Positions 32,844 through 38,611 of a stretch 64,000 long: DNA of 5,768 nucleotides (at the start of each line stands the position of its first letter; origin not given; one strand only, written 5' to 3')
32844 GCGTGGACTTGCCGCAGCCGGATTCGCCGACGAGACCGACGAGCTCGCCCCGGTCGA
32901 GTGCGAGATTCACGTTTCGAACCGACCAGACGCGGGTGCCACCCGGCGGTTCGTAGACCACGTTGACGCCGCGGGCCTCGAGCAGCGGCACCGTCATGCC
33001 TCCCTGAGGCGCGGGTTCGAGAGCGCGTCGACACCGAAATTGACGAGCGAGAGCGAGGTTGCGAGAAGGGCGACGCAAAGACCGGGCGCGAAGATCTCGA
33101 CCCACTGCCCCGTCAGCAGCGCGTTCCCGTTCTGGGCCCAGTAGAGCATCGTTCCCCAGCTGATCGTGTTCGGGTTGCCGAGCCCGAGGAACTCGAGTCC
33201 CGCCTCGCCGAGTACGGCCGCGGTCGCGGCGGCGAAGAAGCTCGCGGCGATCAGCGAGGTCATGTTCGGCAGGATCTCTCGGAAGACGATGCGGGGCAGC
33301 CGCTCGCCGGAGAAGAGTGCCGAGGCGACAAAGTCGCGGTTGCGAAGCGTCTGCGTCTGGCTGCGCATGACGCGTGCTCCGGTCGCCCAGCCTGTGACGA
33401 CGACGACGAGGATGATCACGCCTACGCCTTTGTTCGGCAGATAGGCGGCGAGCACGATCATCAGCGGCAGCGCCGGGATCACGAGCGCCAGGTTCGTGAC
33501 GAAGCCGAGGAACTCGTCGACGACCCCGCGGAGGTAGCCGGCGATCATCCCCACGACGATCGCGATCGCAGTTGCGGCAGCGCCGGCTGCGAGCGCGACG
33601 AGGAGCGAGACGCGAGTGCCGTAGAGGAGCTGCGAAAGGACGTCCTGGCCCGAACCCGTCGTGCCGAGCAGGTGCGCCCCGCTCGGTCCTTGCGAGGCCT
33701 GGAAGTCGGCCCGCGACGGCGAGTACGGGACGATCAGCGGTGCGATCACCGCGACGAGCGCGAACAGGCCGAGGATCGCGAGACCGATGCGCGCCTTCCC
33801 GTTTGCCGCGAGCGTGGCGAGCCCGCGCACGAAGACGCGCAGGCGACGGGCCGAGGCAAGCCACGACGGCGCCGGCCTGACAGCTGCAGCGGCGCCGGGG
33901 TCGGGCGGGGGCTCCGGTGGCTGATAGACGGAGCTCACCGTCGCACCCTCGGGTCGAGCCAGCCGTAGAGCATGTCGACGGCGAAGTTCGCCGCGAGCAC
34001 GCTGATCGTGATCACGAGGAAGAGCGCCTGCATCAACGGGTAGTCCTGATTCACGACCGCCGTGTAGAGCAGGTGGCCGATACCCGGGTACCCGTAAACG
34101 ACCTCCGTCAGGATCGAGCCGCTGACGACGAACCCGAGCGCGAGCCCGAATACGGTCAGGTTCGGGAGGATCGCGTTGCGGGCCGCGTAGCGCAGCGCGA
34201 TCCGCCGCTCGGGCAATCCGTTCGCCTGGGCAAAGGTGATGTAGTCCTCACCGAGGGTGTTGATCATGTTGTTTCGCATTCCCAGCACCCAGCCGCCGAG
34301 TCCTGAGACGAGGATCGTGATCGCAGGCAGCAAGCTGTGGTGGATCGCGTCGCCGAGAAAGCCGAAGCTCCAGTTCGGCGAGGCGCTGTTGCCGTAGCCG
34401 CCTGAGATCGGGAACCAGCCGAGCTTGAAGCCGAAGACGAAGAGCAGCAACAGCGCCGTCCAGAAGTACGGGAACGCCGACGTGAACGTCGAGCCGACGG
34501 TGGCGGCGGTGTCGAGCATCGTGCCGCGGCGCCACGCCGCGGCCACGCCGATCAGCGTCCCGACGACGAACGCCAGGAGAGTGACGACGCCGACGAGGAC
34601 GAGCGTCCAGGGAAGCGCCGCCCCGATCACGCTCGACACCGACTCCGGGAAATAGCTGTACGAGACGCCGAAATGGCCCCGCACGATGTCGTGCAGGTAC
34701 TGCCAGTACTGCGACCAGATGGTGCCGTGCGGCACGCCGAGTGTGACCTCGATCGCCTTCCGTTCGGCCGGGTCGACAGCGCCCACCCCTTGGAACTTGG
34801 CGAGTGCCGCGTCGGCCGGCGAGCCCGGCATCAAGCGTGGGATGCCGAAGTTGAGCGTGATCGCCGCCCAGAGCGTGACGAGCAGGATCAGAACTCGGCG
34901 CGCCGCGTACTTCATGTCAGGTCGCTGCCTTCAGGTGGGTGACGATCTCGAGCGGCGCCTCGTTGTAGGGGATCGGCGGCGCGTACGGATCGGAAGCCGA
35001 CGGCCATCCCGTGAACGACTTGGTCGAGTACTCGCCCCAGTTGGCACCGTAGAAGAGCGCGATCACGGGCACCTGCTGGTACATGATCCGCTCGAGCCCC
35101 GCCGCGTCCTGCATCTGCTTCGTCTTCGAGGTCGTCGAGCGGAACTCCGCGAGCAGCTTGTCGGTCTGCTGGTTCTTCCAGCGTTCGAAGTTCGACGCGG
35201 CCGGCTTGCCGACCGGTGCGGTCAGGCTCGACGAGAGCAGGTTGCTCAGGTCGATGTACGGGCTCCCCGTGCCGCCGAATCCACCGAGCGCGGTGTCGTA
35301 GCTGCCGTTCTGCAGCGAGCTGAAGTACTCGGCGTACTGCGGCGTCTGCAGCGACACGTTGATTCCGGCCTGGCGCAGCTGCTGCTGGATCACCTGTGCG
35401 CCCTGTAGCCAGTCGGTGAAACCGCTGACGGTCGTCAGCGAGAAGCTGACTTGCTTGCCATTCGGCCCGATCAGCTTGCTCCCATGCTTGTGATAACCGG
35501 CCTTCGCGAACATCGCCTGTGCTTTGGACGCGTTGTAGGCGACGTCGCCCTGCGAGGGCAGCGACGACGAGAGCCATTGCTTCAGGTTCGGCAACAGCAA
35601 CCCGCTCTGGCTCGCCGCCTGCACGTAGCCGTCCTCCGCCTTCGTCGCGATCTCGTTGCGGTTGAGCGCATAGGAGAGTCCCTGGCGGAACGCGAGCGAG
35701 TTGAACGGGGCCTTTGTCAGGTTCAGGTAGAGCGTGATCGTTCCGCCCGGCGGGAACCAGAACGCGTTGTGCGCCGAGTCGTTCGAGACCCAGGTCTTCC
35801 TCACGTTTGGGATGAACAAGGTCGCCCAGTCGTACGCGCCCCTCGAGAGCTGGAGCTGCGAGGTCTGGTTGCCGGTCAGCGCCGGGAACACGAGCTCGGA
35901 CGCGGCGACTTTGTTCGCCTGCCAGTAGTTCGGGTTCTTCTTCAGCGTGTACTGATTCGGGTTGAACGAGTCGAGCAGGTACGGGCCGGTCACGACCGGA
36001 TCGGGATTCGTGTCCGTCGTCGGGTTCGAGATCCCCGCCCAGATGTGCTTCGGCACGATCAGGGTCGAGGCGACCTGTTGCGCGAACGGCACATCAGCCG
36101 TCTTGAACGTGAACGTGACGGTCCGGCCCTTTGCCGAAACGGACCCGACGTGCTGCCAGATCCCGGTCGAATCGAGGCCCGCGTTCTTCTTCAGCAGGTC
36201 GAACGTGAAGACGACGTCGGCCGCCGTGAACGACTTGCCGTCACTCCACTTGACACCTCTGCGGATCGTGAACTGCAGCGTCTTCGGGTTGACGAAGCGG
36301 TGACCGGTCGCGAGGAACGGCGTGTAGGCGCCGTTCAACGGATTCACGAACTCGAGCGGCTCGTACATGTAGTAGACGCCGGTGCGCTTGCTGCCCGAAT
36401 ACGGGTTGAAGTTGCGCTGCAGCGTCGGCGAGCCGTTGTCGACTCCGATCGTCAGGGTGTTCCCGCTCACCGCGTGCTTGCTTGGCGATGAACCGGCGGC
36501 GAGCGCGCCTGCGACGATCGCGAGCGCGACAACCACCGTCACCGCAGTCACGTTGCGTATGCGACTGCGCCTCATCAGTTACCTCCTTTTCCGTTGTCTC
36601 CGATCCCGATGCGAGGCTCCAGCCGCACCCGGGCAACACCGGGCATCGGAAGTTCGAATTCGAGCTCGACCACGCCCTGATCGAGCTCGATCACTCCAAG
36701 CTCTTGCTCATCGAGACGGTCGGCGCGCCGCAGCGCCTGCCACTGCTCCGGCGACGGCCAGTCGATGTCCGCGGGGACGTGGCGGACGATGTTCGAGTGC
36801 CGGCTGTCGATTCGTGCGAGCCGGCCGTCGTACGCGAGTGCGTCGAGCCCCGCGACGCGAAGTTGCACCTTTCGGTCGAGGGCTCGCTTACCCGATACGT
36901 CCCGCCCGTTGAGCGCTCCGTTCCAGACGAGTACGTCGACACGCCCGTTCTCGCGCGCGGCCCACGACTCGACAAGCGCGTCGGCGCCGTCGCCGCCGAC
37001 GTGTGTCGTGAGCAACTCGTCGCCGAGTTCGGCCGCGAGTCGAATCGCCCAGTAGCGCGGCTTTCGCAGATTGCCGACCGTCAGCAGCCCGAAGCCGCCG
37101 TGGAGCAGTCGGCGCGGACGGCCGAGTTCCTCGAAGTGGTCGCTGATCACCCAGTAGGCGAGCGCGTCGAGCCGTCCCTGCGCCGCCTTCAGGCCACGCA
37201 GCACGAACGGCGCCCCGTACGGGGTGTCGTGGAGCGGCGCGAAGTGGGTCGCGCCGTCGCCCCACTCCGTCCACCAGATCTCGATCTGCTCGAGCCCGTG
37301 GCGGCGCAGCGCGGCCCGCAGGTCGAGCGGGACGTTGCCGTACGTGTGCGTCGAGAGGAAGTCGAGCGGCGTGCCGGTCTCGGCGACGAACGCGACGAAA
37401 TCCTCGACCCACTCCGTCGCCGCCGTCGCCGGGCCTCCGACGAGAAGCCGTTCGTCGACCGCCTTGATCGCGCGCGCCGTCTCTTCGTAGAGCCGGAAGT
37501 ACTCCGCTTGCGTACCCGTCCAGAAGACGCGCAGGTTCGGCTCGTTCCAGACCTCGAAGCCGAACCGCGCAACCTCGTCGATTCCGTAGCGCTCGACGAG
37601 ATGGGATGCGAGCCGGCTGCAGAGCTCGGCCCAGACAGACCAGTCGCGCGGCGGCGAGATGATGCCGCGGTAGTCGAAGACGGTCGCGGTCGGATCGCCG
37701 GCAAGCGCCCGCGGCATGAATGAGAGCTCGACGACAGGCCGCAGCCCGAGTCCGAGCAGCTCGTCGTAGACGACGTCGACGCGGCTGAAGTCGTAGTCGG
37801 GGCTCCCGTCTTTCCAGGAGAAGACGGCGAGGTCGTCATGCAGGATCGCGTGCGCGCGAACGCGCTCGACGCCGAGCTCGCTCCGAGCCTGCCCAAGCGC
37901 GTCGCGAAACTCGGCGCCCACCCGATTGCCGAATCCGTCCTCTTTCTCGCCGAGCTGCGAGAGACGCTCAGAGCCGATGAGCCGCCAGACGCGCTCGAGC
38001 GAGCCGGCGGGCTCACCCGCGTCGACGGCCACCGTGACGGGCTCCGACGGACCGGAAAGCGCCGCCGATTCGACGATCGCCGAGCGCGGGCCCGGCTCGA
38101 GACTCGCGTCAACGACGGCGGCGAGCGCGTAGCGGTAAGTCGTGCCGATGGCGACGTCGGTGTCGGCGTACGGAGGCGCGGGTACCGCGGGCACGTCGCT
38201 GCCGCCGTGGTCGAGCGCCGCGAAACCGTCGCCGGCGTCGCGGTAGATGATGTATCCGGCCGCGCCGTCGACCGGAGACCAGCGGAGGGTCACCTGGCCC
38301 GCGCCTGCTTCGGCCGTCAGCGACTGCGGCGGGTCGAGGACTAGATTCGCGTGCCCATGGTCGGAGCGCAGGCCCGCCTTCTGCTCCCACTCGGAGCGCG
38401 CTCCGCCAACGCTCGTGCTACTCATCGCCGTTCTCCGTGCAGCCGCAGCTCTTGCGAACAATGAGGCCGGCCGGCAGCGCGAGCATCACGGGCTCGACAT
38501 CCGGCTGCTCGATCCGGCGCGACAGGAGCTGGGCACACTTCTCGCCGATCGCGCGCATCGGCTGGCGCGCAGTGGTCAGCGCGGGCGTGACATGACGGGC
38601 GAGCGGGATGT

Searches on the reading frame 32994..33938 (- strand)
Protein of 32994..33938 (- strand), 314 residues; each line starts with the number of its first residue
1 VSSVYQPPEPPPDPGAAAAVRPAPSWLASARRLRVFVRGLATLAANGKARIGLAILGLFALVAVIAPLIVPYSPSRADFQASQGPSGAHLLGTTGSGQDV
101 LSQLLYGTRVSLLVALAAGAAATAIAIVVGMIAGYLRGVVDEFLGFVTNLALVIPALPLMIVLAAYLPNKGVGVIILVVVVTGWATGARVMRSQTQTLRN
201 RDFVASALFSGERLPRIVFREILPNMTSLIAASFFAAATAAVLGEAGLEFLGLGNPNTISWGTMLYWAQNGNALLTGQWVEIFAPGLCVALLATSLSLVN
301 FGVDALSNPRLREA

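Call 35: search_protein_families(library=pfam, proteins=[window:32994-33938:-], max_evalue=0.001)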
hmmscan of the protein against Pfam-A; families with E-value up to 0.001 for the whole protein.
window:32994-33938:- (314 aa): 2 families
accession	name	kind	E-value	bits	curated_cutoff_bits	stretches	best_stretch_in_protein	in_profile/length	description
PF00528.27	BPD_transp_1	-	4.3e-19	69.4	26.4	1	126-312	1-183/184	Binding-protein-dependent transport system inner membrane component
PF12911.12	OppC_N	-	5e-07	29.9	23.9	1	45-80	12-47/53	N-terminal TM domain of oligopeptide transport permease C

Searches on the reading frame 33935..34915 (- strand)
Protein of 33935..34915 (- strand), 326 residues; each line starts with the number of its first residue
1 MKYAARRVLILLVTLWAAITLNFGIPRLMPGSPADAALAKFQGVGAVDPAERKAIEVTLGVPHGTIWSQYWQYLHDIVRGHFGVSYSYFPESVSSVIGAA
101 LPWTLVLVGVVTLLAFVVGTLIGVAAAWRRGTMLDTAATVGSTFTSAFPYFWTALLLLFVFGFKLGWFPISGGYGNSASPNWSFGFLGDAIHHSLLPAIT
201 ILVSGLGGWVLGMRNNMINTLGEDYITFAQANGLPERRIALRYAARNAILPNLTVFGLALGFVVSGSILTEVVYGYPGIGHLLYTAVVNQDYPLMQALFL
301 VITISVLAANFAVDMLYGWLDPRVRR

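Call 35: search_protein_families(library=pfam, proteins=[window:33935-34915:-], max_evalue=0.001)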
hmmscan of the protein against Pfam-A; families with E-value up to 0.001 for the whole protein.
window:33935-34915:- (326 aa): 1 family
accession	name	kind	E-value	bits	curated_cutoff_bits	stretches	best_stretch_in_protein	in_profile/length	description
PF00528.27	BPD_transp_1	-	1.6e-38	132.7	26.4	1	119-326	1-184/184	Binding-protein-dependent transport system inner membrane component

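Call 47: list_cluster_members(proteins=[window:33935-34915:-, window:28187-29290:-, window:27084-28217:+, window:29497-31122:-, window:38418-39488:-, window:31119-32063:-, window:18783-19466:+, window:19466-20920:+, window:13185-13805:-, window:9219-10046:-])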
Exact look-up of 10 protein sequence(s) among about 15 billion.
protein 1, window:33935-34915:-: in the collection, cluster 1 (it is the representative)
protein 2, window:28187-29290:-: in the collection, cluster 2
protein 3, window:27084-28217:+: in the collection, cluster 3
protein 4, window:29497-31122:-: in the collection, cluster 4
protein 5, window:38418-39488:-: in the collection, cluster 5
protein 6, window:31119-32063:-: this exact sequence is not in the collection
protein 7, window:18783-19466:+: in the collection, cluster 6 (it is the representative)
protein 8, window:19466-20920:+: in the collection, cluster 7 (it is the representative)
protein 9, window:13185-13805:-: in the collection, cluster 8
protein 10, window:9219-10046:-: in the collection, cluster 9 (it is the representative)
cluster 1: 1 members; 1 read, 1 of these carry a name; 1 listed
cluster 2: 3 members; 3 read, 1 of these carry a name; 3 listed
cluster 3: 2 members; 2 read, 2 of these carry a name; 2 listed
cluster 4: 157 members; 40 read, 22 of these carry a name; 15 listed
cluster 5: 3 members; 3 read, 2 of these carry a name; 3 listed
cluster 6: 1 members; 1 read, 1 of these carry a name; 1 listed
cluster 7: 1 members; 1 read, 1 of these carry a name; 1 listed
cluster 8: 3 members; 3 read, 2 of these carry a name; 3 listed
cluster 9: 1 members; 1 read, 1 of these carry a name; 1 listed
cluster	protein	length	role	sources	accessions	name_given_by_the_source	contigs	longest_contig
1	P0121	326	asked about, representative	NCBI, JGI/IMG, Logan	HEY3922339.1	MAG TPA: ABC transporter permease [Gaiellaceae bacterium] | peptide/nickel transport system permease protein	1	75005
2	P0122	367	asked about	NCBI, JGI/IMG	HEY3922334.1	MAG TPA: aromatic ring-hydroxylating dioxygenase subunit alpha [Gaiellaceae bacterium] | Rieske 2Fe-2S family protein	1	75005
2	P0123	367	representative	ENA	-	-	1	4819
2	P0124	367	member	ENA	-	-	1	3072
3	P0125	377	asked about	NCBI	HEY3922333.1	MAG TPA: NAD(P)/FAD-dependent oxidoreductase [Gaiellaceae bacterium]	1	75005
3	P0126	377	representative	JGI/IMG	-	monoamine oxidase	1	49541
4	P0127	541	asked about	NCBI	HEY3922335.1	MAG TPA: glucoamylase family protein [Gaiellaceae bacterium]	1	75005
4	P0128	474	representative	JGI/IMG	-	hypothetical protein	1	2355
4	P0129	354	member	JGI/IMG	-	LacI family transcriptional regulator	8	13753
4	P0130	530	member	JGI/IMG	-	hypothetical protein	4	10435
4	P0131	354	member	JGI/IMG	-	LacI family transcriptional regulator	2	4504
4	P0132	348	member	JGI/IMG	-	LacI family transcriptional regulator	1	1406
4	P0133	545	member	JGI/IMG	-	hypothetical protein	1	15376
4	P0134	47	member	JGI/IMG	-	hypothetical protein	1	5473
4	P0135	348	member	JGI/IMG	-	LacI family transcriptional regulator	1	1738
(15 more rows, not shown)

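Call 48: find_encoding_contigs(protein=window:33935-34915:-, flank=10000, max_places=3)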
Protein window:33935-34915:- (326 aa): 2 contigs read that carry it; 2 places shown.
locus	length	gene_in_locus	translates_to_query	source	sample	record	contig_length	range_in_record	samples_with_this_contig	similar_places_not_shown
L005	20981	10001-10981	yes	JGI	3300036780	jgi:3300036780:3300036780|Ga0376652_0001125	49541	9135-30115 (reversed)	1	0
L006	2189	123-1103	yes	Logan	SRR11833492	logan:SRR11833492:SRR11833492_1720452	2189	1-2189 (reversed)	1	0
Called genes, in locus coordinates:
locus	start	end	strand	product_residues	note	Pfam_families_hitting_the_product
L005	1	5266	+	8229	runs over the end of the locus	?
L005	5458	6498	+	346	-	PF00356:LacI, PF00532:Peripla_BP_1, PF13407:Peripla_BP_4, PF13377:Peripla_BP_3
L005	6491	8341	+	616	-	PF01229:Glyco_hydro_39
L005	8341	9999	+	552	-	PF00496:SBP_bac_5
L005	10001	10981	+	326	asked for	PF00528:BPD_transp_1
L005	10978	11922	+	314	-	PF12911:OppC_N (weak), PF00528:BPD_transp_1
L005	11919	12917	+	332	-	PF00005:ABC_tran, PF13304:AAA_21 (faint), PF08352:oligo_HPY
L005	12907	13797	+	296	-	PF00005:ABC_tran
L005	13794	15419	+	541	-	PF11329:DUF3131 (weak), PF10091:Glycoamylase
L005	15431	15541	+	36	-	-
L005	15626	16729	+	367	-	PF00355:Rieske, PF00848:Ring_hydroxyl_A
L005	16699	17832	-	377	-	PF00070:Pyr_redox (weak), PF00890:FAD_binding_2 (weak), PF01266:DAO (weak), PF01593:Amino_oxidase, PF07992:Pyr_redox_2 (weak), PF12831:FAD_oxidored (weak), PF13450:NAD_binding_8, PF01593:Amino_oxidase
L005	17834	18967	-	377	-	PF03417:AAT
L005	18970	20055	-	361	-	PF03417:AAT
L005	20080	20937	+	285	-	PF01418:HTH_6, PF01380:SIS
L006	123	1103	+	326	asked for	PF00528:BPD_transp_1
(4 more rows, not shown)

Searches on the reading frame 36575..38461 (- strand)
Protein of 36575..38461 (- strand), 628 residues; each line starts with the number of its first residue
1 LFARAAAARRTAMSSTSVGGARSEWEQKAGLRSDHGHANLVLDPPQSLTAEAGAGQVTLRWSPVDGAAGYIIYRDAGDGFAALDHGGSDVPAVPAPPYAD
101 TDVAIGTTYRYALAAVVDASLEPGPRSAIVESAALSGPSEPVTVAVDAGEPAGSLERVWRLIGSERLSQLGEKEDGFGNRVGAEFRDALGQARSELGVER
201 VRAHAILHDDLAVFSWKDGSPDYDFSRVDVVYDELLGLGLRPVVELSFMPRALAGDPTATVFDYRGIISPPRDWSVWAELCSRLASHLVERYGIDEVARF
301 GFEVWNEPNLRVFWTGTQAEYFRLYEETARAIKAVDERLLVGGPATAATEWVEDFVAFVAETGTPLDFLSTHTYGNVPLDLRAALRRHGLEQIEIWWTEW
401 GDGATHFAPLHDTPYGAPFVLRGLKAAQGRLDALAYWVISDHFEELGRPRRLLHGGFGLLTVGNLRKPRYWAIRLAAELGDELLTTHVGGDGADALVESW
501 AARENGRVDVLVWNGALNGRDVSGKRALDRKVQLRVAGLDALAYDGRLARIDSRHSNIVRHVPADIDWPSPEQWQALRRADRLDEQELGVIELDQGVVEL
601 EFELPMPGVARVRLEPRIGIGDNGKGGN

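Call 35: search_protein_families(library=pfam, proteins=[window:36575-38461:-], max_evalue=0.001)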
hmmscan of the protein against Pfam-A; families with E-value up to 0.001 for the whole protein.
window:36575-38461:- (628 aa): 1 family
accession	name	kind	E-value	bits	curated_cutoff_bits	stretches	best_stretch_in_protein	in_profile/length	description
PF01229.23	Glyco_hydro_39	-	1.5e-79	268.4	26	1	143-558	2-430/472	Glycosyl hydrolases family 39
